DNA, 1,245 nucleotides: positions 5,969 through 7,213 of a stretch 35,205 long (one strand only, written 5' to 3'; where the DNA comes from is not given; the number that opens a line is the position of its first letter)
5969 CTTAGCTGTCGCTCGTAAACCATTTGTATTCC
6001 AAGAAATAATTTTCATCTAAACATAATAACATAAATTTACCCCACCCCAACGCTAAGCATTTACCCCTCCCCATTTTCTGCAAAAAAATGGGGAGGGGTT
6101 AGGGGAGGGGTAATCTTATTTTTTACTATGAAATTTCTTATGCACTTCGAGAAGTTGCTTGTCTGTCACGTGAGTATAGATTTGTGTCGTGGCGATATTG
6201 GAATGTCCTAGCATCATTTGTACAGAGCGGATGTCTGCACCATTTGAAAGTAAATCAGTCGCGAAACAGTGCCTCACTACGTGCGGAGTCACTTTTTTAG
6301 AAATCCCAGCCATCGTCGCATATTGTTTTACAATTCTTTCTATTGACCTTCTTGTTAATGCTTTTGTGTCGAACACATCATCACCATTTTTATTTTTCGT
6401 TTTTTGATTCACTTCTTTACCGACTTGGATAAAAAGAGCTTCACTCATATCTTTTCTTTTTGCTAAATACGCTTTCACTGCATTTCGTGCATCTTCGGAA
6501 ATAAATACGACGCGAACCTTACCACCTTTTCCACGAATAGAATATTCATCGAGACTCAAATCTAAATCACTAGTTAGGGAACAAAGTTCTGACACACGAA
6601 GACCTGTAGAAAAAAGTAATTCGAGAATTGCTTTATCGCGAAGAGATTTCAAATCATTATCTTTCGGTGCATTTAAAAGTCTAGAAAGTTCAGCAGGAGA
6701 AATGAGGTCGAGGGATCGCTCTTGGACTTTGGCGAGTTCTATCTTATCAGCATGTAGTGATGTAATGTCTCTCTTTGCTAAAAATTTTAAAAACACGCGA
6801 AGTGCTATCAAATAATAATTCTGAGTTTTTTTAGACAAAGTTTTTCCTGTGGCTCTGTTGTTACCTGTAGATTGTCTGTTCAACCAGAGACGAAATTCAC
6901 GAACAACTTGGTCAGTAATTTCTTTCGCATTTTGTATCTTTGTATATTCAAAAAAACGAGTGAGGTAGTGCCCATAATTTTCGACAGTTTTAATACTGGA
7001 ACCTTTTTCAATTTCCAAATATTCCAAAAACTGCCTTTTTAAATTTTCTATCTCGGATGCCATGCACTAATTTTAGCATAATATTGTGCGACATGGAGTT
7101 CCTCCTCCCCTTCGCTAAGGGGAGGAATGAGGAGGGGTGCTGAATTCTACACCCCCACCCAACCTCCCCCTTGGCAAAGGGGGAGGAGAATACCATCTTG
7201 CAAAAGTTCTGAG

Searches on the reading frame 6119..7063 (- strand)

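Call 51: search_protein_families(library=pfam, proteins=[window:6119-7063:-], max_evalue=0.01)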
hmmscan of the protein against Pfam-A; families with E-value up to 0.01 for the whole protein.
window:6119-7063:- (315 aa): 5 families
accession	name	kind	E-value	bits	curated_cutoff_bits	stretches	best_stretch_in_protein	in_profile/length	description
PF00589.27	Phage_integrase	-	4.5e-43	147.4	27.1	1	122-302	4-171/172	Phage integrase family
PF02899.23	Phage_int_SAM_1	-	1.4e-11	45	22.3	1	11-98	3-82/83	Phage integrase, N-terminal SAM-like domain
PF13495.12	Phage_int_SAM_4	-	2.8e-10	40.9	27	2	11-64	4-56/85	Phage integrase, N-terminal SAM-like domain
PF13102.12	Phage_int_SAM_5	-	1.2e-05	26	22.3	1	12-102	6-89/98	Phage integrase SAM-like domain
PF11917.13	DUF3435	-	0.0055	16.1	25.8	1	222-304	159-244/418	Protein of unknown function (DUF3435)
